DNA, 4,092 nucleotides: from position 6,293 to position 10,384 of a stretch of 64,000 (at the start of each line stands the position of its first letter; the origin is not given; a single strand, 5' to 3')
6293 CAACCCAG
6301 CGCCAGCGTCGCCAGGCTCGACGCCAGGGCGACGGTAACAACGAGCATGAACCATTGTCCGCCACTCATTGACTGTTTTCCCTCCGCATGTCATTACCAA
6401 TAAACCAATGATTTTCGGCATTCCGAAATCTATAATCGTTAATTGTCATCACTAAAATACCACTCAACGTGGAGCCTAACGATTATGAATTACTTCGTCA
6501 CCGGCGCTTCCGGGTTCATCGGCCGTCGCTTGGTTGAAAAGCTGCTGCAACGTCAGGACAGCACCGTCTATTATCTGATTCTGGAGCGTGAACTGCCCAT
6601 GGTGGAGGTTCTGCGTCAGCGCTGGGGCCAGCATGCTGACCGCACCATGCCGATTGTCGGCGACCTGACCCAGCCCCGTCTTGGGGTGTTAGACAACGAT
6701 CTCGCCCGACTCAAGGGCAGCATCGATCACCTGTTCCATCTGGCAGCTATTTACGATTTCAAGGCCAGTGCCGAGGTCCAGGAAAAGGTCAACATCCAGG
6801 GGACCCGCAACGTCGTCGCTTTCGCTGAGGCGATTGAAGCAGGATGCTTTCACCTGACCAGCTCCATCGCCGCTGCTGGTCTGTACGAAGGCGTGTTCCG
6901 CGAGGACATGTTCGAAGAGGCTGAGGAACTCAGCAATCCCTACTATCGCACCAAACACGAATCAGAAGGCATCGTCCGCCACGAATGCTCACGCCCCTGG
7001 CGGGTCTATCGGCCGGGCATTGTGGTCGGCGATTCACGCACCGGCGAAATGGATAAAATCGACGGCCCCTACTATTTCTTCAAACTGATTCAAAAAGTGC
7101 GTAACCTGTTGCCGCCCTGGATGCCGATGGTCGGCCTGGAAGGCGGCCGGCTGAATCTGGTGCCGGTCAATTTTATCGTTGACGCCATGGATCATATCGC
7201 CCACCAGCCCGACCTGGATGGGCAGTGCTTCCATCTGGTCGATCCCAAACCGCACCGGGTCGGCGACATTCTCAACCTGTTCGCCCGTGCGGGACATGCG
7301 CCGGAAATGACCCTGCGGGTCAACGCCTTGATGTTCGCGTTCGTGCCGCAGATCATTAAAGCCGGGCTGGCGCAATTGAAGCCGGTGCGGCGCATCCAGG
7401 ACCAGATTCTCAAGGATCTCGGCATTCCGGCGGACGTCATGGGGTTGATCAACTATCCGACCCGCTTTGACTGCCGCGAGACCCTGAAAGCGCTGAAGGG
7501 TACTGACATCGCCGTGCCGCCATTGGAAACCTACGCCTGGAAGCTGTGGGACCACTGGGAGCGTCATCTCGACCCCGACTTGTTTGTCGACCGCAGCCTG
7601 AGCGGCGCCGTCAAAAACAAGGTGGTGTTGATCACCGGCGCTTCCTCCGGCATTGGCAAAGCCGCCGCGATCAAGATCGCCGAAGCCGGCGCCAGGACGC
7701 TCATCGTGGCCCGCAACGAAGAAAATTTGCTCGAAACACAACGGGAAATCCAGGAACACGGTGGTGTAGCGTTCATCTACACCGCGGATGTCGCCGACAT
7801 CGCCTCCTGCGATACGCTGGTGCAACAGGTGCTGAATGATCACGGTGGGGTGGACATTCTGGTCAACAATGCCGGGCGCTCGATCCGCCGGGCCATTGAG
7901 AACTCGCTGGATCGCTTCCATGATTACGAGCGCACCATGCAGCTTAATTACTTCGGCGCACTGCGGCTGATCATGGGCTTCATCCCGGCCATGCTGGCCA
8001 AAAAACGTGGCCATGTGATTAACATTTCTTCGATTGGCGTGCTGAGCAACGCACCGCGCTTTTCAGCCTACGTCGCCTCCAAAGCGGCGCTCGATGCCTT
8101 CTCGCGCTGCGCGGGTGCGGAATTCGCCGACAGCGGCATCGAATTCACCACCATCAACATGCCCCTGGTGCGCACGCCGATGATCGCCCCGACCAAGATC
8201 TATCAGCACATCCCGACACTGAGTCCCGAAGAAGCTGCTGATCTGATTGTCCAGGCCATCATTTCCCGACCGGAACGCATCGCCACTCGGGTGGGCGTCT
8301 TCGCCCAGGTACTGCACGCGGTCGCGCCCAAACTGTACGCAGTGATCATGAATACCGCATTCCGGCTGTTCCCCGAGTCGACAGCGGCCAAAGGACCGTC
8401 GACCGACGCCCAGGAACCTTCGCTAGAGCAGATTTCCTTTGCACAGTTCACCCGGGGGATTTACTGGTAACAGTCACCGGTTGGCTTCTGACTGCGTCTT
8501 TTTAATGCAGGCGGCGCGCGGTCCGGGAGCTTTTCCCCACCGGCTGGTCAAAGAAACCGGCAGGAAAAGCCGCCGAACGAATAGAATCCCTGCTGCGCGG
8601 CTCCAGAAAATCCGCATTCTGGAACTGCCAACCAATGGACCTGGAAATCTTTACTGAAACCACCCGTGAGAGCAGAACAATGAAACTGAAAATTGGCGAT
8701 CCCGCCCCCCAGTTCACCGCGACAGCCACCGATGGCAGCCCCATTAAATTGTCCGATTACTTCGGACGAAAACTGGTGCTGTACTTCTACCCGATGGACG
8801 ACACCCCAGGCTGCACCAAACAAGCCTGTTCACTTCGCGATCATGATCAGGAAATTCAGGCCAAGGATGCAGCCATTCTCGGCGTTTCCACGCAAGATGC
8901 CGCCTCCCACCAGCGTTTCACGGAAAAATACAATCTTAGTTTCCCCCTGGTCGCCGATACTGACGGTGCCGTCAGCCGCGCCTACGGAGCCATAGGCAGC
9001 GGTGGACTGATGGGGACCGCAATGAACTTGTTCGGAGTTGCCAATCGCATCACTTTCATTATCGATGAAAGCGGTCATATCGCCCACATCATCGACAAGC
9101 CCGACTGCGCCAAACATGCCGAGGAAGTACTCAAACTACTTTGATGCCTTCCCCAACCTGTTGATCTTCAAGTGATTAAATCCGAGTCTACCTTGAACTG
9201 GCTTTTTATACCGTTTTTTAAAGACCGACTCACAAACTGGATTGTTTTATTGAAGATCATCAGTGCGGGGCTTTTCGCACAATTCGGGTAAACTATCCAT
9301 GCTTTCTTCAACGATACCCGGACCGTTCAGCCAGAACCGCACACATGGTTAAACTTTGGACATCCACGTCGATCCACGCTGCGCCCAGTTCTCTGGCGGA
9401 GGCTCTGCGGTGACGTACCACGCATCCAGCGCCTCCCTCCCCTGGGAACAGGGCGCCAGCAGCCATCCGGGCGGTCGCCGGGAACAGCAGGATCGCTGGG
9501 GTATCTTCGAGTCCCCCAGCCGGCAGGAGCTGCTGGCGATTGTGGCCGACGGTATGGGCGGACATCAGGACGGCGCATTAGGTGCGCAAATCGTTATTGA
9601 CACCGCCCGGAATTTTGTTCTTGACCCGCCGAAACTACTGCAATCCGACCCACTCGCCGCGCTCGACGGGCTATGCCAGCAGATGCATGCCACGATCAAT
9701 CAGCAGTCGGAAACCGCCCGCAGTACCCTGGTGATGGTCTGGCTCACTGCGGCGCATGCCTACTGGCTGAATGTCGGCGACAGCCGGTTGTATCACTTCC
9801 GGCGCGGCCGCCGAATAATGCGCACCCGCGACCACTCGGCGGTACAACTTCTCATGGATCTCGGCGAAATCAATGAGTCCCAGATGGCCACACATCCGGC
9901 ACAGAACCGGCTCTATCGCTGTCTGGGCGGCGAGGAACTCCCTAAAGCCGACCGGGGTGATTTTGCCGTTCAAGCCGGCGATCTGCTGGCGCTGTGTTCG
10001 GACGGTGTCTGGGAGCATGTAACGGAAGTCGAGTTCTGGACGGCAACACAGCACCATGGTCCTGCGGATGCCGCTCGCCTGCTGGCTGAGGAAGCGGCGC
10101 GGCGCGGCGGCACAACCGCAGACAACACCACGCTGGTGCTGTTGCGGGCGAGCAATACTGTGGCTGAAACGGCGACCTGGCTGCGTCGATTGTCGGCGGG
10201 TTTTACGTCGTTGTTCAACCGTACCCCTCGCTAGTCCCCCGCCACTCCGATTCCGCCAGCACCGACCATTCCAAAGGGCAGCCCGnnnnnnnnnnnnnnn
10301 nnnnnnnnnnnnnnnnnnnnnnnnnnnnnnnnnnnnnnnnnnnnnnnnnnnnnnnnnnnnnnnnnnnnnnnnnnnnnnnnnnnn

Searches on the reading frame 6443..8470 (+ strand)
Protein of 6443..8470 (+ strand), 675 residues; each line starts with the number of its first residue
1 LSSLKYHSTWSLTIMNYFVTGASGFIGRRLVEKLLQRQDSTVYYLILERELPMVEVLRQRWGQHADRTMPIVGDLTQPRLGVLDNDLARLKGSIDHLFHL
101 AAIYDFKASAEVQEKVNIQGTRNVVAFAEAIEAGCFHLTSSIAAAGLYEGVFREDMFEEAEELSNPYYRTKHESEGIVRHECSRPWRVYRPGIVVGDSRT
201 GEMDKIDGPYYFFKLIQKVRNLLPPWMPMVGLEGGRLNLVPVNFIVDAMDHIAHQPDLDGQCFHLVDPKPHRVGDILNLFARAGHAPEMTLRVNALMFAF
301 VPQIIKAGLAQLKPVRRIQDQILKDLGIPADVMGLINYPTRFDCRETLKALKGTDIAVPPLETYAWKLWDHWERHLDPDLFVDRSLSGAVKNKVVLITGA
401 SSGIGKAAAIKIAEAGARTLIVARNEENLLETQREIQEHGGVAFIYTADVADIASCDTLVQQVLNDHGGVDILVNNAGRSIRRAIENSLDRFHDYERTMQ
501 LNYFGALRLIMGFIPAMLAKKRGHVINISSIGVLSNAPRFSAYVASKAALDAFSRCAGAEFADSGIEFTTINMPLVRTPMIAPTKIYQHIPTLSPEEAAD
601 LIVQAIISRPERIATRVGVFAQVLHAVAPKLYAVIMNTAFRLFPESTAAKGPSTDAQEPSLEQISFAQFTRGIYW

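Call 84: search_protein_families(library=pfam, proteins=[window:6443-8470:+], max_evalue=0.00001)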
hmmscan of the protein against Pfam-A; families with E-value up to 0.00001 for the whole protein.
window:6443-8470:+ (675 aa): 9 families
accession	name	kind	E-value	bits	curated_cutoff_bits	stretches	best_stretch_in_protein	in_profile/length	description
PF00106.31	adh_short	-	2.3e-54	184.3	26.6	1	393-582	1-188/195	short chain dehydrogenase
PF07993.18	NAD_binding_4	-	4.5e-44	151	20.1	1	19-249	1-258/258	Male sterility protein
PF13561.12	adh_short_C2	-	5.4e-35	121.5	27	1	399-585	1-185/236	Enoyl-(Acyl carrier protein) reductase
PF01370.27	Epimerase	-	5e-17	62.6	20.9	1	18-180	2-155/240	NAD dependent epimerase/dehydratase family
PF08659.16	KR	-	4e-15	56.6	22.6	1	395-556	3-162/180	KR domain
PF01073.25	3Beta_HSD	-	2e-12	47.2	22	1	19-179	2-158/280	3-beta hydroxysteroid dehydrogenase/isomerase family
PF13460.12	NAD_binding_10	-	7.7e-11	42.6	27.2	0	21-199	1-151/184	NAD(P)H-binding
PF02719.21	Polysacc_synt_2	-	4.6e-10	39.6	20.2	0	18-140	2-127/293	Polysaccharide biosynthesis protein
PF16363.11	GDP_Man_Dehyd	-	5.2e-07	29.9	27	0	18-179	1-165/332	GDP-mannose 4,6 dehydratase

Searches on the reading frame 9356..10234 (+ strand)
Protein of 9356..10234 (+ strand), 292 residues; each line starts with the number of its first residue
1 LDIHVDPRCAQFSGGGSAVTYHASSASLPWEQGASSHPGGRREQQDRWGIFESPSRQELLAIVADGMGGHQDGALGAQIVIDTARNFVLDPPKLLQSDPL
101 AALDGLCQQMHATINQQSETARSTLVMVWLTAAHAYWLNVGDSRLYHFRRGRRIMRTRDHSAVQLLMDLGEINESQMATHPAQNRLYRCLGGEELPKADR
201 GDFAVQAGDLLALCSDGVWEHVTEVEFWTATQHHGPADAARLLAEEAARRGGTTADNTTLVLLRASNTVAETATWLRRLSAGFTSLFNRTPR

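Call 85: search_protein_families(library=pfam, proteins=[window:9356-10234:+], max_evalue=0.00001)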
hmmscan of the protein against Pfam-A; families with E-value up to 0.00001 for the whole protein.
window:9356-10234:+ (292 aa): 2 families
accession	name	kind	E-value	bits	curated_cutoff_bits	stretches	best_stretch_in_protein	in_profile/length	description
PF13672.11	PP2C_2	-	3.4e-13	50.1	24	1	36-228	4-184/209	Protein phosphatase 2C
PF07228.17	SpoIIE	-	1.1e-08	35.7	25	1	57-264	3-190/192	Stage II sporulation protein E (SpoIIE)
